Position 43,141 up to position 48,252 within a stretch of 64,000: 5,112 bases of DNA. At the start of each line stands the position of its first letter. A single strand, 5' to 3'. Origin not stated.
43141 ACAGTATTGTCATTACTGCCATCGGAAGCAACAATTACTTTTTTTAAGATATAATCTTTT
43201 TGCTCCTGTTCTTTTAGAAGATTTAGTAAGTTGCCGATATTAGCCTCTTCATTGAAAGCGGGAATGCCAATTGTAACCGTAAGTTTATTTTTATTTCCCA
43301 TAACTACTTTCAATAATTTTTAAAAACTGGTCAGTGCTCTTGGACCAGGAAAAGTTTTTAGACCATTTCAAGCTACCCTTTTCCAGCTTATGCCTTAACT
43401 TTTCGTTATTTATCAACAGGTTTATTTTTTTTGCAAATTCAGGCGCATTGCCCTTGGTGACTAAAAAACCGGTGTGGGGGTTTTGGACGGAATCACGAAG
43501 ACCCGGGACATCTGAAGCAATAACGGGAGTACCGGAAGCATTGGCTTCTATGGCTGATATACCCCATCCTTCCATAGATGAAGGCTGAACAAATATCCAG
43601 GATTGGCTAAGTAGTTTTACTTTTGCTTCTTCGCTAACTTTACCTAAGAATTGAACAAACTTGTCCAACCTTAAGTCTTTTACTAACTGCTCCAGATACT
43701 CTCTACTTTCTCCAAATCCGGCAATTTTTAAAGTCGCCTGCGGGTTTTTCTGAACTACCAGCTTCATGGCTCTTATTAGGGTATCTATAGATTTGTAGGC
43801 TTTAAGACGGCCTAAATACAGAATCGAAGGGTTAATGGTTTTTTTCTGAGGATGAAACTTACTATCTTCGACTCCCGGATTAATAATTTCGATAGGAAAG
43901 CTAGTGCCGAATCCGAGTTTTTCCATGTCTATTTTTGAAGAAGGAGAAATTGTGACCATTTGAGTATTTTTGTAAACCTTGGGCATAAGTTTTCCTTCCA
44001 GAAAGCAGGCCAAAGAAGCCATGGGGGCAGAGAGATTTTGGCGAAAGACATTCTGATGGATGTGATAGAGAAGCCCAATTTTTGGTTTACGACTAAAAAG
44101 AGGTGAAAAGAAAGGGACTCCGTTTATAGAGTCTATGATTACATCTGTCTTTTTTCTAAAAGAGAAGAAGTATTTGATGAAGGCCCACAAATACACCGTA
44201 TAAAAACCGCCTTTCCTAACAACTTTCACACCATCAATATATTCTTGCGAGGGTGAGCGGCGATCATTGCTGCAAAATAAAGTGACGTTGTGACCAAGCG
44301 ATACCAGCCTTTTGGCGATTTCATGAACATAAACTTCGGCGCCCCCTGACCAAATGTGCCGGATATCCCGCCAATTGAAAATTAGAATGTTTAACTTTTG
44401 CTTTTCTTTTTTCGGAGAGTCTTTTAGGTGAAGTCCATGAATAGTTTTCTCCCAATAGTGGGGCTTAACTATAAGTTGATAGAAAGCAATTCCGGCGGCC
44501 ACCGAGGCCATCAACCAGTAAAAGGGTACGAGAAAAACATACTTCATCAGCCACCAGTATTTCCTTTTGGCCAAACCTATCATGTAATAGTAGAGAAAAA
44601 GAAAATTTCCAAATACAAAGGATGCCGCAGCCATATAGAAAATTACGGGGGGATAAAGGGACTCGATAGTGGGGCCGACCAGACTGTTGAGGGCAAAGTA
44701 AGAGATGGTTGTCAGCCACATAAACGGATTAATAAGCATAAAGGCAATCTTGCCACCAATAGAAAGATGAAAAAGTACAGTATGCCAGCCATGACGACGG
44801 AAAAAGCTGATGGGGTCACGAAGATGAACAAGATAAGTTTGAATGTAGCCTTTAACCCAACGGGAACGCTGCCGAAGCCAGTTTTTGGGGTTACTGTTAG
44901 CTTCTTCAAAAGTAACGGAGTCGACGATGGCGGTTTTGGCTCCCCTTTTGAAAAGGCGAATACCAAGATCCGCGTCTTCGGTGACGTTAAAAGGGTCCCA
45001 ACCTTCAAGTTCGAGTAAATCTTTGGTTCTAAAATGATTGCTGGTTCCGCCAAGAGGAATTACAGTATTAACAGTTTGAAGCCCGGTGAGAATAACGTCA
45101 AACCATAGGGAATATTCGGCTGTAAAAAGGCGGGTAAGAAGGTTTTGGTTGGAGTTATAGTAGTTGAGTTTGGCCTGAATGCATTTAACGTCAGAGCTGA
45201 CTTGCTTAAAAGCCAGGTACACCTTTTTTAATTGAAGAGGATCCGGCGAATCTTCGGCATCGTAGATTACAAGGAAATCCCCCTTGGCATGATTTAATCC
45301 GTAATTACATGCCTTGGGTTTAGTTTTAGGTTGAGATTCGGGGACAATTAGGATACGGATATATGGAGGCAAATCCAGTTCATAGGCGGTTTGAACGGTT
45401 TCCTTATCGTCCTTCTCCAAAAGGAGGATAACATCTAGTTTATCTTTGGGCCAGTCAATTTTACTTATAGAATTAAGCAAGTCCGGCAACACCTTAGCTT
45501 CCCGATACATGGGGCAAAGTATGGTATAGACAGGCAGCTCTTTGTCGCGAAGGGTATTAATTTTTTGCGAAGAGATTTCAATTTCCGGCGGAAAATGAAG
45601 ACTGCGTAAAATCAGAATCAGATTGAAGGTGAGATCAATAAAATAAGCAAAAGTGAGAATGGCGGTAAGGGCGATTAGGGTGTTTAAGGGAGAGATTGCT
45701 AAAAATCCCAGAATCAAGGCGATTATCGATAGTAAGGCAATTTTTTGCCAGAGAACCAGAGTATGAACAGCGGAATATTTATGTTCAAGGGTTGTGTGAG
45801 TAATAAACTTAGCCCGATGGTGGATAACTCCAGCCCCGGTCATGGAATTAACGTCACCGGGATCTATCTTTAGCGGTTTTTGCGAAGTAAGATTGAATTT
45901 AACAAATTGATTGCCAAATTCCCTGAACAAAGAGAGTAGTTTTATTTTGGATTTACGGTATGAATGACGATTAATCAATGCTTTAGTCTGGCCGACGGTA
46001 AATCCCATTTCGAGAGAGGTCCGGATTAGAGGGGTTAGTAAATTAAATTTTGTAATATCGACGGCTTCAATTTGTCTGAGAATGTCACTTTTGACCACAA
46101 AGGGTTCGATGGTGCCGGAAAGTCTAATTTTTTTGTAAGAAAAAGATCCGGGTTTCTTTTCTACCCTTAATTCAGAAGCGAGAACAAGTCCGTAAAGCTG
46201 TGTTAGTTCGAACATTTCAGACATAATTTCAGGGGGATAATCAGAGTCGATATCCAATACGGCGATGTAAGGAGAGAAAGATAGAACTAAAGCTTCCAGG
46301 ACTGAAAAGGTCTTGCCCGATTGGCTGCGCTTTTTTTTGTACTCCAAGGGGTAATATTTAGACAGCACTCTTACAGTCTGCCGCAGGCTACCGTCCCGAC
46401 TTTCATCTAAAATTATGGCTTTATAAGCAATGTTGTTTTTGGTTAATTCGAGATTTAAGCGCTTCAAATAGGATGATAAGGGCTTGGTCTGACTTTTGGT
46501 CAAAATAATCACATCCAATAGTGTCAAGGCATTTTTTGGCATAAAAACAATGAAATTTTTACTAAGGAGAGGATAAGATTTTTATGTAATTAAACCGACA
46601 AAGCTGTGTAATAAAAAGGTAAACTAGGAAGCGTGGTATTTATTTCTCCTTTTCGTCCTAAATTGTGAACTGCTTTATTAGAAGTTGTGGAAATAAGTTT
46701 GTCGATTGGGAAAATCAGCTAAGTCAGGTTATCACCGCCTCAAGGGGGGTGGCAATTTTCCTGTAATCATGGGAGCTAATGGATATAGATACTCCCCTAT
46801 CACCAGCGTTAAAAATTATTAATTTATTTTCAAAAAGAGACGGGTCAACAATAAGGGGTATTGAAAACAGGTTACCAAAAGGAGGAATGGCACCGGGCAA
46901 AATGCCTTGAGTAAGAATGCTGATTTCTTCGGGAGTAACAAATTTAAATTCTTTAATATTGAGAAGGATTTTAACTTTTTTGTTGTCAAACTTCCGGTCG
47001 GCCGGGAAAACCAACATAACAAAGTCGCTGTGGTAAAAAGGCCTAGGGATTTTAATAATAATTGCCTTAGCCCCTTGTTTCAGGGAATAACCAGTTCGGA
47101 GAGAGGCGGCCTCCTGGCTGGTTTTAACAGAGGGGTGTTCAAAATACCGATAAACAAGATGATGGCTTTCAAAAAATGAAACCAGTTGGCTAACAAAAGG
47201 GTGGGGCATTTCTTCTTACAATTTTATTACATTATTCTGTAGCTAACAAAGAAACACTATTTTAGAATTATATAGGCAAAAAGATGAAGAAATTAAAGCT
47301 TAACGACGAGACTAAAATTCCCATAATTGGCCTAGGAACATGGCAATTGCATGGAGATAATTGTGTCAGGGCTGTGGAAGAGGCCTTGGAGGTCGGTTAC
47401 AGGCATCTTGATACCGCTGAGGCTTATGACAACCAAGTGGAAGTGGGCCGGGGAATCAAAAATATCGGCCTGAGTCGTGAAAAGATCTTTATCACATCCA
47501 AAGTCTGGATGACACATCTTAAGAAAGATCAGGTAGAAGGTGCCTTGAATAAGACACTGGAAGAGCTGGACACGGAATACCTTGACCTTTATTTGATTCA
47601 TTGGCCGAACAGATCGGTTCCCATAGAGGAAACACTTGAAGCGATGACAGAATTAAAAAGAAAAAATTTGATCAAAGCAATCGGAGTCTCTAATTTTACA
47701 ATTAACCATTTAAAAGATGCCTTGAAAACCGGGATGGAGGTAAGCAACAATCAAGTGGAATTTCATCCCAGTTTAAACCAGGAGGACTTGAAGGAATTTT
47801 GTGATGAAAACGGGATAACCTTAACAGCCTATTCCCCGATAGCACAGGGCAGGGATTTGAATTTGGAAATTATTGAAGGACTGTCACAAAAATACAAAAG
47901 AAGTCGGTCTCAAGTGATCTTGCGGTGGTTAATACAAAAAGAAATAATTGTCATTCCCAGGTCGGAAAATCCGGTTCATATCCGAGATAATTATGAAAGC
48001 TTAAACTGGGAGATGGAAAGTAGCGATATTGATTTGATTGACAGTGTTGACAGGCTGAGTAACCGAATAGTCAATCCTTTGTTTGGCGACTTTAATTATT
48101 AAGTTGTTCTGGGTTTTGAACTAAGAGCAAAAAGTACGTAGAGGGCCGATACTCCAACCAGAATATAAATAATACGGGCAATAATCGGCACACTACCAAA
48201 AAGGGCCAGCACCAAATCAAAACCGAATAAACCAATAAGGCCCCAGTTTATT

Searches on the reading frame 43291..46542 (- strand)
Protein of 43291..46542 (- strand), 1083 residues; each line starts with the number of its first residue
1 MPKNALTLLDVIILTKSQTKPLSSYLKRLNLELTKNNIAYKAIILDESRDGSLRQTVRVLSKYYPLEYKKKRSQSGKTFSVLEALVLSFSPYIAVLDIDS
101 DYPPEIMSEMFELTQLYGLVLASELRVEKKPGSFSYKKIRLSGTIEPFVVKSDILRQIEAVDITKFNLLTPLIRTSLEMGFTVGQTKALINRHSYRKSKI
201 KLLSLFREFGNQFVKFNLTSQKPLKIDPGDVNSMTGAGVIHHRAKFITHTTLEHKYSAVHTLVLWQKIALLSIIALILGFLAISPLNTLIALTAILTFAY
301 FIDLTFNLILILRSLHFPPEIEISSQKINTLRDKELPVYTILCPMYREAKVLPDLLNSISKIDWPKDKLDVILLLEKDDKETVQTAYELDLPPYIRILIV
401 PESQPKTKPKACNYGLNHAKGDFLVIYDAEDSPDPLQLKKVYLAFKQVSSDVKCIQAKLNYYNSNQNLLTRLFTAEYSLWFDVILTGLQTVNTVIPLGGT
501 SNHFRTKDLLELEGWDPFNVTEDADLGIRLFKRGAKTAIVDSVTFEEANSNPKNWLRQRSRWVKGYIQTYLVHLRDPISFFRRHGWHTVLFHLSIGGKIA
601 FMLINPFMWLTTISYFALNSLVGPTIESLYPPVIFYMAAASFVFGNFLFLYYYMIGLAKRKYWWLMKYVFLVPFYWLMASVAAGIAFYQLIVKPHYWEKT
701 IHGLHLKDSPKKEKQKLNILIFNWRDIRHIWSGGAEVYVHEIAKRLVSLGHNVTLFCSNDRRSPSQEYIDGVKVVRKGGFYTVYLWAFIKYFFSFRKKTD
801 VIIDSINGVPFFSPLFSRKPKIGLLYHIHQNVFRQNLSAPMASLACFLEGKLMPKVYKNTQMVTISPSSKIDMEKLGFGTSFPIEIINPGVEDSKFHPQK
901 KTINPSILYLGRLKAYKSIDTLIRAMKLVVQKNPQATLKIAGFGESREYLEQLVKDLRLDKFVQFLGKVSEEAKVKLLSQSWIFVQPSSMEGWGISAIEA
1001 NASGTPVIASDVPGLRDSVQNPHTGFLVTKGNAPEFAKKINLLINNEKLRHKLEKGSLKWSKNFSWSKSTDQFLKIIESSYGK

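Call 48: search_protein_families(library=pfam, proteins=[window:43291-46542:-], max_evalue=0.001)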
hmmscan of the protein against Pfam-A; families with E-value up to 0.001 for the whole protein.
window:43291-46542:- (1083 aa): 9 families
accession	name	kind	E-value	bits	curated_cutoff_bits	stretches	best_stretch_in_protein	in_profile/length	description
PF00534.26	Glycos_transf_1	-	7.5e-43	146.5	26.4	1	895-1057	6-169/172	Glycosyl transferases group 1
PF13692.12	Glyco_trans_1_4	-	1.2e-32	113.6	27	1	905-1046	2-142/142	Glycosyl transferases group 1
PF13641.12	Glyco_tranf_2_3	-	3.1e-25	90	27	1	339-565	3-230/230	Glycosyltransferase like family 2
PF13632.12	Glyco_trans_2_3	-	5e-21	75.9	27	1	425-618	3-192/198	Glycosyl transferase family group 2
PF00535.33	Glycos_transf_2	-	1.5e-16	61.2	23.3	1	341-473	2-131/168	Glycosyl transferase family 2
PF20706.3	GT4-conflict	-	5.5e-12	45.8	26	1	883-1023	173-324/385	Family 4 Glycosyltransferase in conflict systems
PF13439.12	Glyco_transf_4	-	1.6e-11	45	28.5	1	733-893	2-168/170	Glycosyltransferase Family 4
PF13579.12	Glyco_trans_4_4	-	2.9e-08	34.7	29.7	1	733-850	1-122/158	Glycosyl transferase 4-like domain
PF13506.12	Glyco_transf_21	-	0.00026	20.9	21.7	1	396-562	4-172/174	Glycosyl transferase family 21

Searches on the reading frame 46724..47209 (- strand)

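Call 48: search_protein_families(library=pfam, proteins=[window:46724-47209:-], max_evalue=0.001)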
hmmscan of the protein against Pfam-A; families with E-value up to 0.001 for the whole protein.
window:46724-47209:- (161 aa): 1 family
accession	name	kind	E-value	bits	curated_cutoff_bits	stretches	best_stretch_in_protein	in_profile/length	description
PF04073.20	tRNA_edit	-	3e-23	82.7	25.5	1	25-151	1-122/123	Aminoacyl-tRNA editing domain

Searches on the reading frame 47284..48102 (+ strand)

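Call 48: search_protein_families(library=pfam, proteins=[window:47284-48102:+], max_evalue=0.001)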
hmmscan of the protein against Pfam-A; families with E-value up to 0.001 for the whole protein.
window:47284-48102:+ (272 aa): 1 family
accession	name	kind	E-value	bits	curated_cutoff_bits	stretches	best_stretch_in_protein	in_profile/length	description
PF00248.27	Aldo_ket_red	-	1.4e-56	192.1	24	1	15-256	2-290/291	Aldo/keto reductase family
